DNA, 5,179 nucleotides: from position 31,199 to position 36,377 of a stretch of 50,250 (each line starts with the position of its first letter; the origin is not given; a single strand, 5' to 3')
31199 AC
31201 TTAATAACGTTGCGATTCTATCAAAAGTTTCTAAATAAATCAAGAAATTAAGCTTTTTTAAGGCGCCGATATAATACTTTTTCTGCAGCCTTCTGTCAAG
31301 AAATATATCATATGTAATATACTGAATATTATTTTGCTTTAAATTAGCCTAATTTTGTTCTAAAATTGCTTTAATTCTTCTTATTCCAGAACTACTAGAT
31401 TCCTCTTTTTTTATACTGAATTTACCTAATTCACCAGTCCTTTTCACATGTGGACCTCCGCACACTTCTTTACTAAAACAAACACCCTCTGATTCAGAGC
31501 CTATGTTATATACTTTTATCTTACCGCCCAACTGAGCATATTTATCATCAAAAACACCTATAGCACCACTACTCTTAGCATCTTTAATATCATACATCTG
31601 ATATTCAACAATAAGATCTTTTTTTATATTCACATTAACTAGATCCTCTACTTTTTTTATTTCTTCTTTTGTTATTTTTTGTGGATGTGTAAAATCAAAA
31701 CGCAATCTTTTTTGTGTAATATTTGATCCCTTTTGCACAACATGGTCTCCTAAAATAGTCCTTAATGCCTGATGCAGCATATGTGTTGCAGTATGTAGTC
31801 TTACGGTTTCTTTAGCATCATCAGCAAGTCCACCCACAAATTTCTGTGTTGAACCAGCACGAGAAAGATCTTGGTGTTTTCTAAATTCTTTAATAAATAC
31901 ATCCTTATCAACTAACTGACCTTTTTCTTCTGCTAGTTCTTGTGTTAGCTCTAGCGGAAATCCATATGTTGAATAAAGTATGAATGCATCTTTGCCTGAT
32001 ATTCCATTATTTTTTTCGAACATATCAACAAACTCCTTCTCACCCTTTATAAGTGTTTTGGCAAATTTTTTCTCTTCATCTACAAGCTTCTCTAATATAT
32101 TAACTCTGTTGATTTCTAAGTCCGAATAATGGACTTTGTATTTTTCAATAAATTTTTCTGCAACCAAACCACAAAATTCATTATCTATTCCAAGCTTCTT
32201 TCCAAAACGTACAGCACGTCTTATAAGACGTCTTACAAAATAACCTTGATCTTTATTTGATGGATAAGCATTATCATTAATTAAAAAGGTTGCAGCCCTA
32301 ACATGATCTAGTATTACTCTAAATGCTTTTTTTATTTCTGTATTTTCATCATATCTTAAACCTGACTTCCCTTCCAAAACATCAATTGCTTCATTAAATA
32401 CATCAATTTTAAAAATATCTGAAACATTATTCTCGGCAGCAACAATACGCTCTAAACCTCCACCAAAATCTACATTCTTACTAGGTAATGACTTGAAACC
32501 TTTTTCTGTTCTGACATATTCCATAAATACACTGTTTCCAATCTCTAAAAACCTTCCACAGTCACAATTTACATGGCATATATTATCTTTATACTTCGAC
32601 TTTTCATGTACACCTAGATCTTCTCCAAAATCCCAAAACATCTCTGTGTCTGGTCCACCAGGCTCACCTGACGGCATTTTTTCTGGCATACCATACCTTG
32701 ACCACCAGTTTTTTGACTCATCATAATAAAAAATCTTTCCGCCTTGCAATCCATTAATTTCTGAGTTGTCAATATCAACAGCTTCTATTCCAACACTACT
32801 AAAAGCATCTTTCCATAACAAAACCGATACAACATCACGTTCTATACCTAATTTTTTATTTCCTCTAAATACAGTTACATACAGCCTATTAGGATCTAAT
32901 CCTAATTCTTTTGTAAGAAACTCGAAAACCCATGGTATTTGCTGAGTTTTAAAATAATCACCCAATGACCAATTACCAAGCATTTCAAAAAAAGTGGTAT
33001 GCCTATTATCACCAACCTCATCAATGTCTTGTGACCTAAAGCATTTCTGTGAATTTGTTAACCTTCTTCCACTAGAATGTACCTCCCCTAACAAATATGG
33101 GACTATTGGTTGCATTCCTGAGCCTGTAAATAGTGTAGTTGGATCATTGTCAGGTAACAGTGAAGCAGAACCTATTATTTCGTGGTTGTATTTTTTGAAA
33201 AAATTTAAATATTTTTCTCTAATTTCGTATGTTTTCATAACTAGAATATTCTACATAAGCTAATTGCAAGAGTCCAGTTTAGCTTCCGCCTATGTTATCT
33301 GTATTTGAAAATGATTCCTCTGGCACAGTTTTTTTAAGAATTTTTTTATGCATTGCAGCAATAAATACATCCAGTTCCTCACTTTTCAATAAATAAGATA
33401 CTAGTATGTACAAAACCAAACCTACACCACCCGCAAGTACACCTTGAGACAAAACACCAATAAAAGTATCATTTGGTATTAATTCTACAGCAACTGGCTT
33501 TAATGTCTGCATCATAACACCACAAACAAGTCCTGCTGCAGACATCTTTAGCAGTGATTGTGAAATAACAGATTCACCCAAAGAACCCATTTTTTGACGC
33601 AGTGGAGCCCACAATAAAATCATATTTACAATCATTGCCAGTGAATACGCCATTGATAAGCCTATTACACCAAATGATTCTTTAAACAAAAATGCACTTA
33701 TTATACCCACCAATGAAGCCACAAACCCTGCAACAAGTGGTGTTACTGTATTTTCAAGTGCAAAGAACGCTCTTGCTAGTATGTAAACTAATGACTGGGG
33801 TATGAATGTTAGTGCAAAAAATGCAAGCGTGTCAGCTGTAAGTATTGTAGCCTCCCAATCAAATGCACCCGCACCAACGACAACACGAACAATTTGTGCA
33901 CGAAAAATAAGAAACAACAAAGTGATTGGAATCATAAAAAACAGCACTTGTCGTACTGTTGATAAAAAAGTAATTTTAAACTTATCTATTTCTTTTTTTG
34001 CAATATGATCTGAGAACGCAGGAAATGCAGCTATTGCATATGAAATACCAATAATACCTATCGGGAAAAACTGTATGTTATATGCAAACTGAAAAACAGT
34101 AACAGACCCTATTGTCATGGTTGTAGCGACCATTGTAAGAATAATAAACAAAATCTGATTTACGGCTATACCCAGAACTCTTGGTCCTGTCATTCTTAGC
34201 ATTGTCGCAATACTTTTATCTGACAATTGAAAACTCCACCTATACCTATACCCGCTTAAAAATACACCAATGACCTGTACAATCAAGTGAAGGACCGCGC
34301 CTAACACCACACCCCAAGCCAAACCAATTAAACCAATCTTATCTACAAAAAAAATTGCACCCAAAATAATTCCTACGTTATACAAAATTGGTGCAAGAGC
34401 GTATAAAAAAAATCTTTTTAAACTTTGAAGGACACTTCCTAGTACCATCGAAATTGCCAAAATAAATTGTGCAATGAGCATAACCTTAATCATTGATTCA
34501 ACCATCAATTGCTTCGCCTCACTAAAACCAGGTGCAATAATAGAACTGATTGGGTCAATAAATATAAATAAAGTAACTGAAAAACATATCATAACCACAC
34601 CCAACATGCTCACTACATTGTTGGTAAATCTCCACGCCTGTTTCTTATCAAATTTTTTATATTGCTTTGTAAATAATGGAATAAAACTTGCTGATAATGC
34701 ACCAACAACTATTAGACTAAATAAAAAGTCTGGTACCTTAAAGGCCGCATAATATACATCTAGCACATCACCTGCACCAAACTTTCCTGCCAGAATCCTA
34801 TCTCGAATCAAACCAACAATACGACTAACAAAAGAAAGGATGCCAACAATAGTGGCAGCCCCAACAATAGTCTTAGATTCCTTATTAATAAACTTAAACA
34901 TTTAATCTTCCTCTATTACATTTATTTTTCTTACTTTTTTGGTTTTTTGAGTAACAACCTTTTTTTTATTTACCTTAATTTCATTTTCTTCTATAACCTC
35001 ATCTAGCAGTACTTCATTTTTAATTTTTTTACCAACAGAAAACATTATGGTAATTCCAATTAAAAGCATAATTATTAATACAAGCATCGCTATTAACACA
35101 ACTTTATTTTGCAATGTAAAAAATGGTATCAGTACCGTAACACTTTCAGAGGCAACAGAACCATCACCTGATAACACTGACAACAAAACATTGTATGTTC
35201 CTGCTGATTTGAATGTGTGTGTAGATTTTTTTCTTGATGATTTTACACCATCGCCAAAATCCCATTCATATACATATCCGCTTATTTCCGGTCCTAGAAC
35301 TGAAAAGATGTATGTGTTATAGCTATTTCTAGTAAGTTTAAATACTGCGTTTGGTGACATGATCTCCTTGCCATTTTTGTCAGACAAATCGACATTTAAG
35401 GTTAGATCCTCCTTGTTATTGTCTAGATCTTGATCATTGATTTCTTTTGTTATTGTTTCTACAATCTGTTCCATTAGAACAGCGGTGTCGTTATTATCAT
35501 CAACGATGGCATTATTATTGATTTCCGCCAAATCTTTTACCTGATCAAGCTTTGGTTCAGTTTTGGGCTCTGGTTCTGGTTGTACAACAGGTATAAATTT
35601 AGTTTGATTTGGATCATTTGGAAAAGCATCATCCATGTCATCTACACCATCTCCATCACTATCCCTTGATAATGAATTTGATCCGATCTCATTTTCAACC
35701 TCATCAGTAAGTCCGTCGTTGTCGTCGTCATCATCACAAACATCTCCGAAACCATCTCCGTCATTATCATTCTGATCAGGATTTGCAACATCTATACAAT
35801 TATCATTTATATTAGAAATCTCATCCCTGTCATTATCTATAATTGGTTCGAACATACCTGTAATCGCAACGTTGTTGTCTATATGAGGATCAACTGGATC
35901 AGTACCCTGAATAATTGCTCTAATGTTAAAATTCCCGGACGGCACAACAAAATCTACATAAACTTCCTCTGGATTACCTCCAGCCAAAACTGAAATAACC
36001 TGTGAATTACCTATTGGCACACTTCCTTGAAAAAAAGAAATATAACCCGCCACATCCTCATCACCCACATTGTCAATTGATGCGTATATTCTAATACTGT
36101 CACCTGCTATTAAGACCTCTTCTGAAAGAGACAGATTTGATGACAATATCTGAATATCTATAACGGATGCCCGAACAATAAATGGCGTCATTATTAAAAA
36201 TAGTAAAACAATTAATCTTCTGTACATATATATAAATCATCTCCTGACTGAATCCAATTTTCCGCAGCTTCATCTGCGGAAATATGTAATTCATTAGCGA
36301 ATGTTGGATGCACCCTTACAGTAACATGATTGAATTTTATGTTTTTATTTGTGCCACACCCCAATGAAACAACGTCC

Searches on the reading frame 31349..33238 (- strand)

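Call 57: search_protein_families(library=ncbifam, proteins=[window:31349-33238:-], max_evalue=0.00001)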
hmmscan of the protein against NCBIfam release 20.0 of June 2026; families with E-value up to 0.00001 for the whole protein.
window:31349-33238:- (629 aa): 4 families
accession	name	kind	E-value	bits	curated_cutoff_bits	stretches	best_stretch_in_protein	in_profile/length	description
NF002436.0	PRK01584.1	equivalog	6.8e-208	691.9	529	1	1-628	1-594/595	alanine--tRNA ligase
TIGR00344.1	alaS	equivalog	1.4e-155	519.8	457.05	2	5-465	1-432/847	alanine--tRNA ligase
TIGR03683.1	A-tRNA_syn_arch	equivalog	4.2e-65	220.5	744.7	3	477-623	592-731/902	alanine--tRNA ligase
NF040865.1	a_tRNA_ed_AlaXM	equivalog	1.7e-16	60.7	300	1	477-626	93-233/234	alanyl-tRNA editing protein AlaXM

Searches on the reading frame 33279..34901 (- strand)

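Call 57: search_protein_families(library=ncbifam, proteins=[window:33279-34901:-], max_evalue=0.00001)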
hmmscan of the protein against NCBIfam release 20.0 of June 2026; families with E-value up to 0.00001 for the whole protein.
window:33279-34901:- (540 aa): 1 family
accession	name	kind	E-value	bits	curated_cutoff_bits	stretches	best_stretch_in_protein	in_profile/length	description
TIGR01695.1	murJ_mviN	equivalog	1.5e-93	314.3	235.55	1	15-512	5-503/506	murein biosynthesis integral membrane protein MurJ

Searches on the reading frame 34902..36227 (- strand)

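Call 57: search_protein_families(library=ncbifam, proteins=[window:34902-36227:-], max_evalue=0.00001)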
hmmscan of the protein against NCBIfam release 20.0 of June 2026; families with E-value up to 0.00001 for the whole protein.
window:34902-36227:- (441 aa): 2 families
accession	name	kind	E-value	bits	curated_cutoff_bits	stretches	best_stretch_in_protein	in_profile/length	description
NF047638.1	throspo3_MtsC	equivalog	8.5e-10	38.1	350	1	131-201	195-266/428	cell-cell cohesion MYXO-CTERM protein MtsC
NF045500.1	Omp28_seleno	equivalog_domain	7e-08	32.2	200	1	98-169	244-312/377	Omp28-related selenoprotein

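Call 84: search_protein_families(library=pfam, proteins=[window:34902-36227:-], max_evalue=0.001)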
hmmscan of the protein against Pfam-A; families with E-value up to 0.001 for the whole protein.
window:34902-36227:- (441 aa): 3 families
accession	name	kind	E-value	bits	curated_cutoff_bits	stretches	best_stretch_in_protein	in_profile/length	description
PF18911.6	PKD_4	-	3.1e-11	43.6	27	1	320-363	37-81/85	PKD domain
PF00801.26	PKD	-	3.3e-09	37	23.5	1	308-362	19-76/80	PKD domain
PF18884.5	TSP3_bac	-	5.3e-05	23.4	25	1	167-186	1-20/22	Bacterial TSP3 repeat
